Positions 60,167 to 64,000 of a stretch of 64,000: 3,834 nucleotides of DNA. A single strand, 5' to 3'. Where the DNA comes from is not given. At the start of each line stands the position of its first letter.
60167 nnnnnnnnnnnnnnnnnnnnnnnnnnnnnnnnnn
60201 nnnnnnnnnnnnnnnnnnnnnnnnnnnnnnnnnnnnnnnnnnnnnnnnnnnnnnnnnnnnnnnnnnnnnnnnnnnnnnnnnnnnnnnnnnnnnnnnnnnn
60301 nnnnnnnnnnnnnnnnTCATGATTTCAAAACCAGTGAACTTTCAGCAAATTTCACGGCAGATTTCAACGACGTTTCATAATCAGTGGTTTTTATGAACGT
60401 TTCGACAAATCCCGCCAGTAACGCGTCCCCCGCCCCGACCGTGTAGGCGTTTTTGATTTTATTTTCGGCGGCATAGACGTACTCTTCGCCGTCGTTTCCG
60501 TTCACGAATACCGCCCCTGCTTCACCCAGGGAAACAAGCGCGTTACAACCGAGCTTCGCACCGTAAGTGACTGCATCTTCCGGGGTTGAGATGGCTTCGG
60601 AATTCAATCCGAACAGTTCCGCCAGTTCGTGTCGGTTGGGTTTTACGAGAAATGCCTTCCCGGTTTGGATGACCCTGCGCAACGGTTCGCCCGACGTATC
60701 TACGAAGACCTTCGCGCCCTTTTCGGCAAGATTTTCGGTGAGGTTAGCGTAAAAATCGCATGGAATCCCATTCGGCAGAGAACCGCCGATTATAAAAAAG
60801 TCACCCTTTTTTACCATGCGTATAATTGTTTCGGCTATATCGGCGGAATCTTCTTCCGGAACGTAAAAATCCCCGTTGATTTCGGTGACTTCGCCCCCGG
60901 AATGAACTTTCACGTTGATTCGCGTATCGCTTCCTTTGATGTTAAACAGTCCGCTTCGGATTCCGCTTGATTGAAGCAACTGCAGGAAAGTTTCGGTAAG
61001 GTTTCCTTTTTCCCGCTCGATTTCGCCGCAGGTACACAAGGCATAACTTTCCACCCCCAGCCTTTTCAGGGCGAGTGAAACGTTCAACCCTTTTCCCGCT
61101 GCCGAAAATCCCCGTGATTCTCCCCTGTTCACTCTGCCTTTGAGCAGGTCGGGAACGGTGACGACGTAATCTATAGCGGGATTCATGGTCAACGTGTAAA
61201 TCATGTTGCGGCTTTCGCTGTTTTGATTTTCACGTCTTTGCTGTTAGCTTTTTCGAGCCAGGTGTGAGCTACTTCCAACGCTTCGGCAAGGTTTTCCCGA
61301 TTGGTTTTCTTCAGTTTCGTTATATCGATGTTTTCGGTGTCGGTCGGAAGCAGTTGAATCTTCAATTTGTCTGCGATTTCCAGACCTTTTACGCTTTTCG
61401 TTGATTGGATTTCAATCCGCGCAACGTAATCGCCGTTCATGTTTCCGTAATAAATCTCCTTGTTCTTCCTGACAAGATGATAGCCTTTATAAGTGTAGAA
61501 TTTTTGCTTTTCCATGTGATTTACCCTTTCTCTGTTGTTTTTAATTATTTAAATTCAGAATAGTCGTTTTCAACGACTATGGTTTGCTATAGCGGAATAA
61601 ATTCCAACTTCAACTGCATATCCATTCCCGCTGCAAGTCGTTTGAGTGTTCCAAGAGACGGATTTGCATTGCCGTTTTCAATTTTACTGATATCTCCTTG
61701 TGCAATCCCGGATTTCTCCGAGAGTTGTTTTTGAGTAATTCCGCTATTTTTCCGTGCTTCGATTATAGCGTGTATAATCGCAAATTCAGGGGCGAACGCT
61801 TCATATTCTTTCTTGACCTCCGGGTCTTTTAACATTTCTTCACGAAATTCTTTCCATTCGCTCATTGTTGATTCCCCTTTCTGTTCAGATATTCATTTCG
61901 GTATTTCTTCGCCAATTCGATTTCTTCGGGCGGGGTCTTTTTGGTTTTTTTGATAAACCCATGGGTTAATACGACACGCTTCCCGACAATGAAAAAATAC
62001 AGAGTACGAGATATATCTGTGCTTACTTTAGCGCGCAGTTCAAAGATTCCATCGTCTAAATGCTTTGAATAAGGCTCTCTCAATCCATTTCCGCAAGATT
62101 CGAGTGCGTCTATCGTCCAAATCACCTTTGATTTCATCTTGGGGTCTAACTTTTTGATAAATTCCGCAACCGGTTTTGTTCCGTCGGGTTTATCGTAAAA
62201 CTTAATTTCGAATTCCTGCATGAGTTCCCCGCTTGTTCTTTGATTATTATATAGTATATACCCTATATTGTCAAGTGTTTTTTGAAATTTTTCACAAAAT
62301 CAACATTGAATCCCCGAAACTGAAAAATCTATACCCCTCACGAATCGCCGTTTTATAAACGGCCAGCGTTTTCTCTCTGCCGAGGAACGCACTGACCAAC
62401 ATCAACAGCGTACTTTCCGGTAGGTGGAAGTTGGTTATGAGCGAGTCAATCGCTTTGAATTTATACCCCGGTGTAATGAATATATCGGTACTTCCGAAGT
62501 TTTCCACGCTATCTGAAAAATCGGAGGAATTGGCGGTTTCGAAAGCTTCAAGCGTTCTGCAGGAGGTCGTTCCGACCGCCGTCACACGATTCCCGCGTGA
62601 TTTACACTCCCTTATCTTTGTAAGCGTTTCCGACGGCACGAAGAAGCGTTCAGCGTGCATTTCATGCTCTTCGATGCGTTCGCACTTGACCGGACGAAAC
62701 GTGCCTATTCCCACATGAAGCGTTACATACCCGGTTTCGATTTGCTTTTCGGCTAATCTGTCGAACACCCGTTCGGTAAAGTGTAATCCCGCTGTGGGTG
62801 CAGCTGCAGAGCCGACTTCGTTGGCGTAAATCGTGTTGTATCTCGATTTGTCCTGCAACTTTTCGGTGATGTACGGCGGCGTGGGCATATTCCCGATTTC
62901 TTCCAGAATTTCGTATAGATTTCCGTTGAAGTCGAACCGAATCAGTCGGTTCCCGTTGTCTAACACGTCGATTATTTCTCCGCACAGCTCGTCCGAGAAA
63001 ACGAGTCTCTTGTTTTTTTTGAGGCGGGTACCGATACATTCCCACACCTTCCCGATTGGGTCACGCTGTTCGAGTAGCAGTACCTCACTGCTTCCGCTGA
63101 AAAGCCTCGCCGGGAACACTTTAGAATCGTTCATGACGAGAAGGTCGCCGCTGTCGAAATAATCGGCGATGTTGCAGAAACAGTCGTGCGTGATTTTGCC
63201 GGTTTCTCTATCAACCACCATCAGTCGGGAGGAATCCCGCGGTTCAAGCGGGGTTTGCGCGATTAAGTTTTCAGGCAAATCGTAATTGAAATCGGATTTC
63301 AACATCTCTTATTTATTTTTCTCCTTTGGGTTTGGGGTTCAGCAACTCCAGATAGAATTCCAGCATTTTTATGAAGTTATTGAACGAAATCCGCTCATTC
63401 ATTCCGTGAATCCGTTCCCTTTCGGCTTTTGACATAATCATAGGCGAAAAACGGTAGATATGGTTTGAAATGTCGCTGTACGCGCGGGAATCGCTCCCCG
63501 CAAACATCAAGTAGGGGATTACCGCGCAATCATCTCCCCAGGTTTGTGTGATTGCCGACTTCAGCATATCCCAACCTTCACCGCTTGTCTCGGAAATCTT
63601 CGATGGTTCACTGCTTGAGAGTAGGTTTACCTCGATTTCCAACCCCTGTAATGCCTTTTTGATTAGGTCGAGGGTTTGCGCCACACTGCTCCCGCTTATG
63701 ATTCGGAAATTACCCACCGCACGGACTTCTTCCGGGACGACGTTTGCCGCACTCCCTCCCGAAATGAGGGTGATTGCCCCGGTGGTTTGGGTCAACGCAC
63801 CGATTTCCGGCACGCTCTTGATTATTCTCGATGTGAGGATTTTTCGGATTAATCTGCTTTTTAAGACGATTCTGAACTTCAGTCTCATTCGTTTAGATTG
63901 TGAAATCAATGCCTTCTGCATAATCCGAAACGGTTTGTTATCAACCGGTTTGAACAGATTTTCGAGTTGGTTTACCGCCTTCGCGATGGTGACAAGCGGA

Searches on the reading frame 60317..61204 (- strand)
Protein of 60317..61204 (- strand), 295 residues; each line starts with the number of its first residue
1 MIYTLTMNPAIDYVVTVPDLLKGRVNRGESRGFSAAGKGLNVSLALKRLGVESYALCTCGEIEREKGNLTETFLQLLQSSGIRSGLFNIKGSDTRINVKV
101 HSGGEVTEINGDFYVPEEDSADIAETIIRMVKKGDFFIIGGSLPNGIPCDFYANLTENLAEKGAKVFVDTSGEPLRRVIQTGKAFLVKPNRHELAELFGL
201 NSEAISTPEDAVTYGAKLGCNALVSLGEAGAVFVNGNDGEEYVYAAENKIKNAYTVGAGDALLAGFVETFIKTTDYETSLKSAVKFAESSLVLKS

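Call 102: search_protein_families(library=pfam, proteins=[window:60317-61204:-], max_evalue=0.0001)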
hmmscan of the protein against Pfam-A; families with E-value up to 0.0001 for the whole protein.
window:60317-61204:- (295 aa): 1 family
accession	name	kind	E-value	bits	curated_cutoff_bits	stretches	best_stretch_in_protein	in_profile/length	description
PF00294.29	PfkB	-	2.8e-36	125.8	25.8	1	11-288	12-287/302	pfkB family carbohydrate kinase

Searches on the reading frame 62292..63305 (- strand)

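Call 102: search_protein_families(library=pfam, proteins=[window:62292-63305:-], max_evalue=0.0001)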
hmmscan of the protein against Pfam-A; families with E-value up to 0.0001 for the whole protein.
window:62292-63305:- (337 aa): 1 family
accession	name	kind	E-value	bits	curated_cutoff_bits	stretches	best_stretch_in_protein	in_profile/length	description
PF02547.20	Queuosine_synth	-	3.8e-126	421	25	1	4-336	2-322/322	Queuosine biosynthesis protein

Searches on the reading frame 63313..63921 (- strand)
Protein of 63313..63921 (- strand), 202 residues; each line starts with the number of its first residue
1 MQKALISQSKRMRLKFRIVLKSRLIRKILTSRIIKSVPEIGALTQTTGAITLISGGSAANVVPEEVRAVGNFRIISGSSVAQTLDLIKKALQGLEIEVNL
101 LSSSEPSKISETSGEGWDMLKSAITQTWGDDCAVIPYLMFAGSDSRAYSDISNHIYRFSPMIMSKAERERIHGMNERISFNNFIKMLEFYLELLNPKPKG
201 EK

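Call 102: search_protein_families(library=pfam, proteins=[window:63313-63921:-], max_evalue=0.0001)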
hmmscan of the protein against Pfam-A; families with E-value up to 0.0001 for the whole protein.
window:63313-63921:- (202 aa): 2 families
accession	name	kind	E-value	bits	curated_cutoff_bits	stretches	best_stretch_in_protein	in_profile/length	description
PF07687.19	M20_dimer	-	8.3e-08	32.6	21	1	32-92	35-100/107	Peptidase dimerisation domain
PF01546.33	Peptidase_M20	-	1.6e-05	25.3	24.6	1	53-194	112-204/206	Peptidase family M20/M25/M40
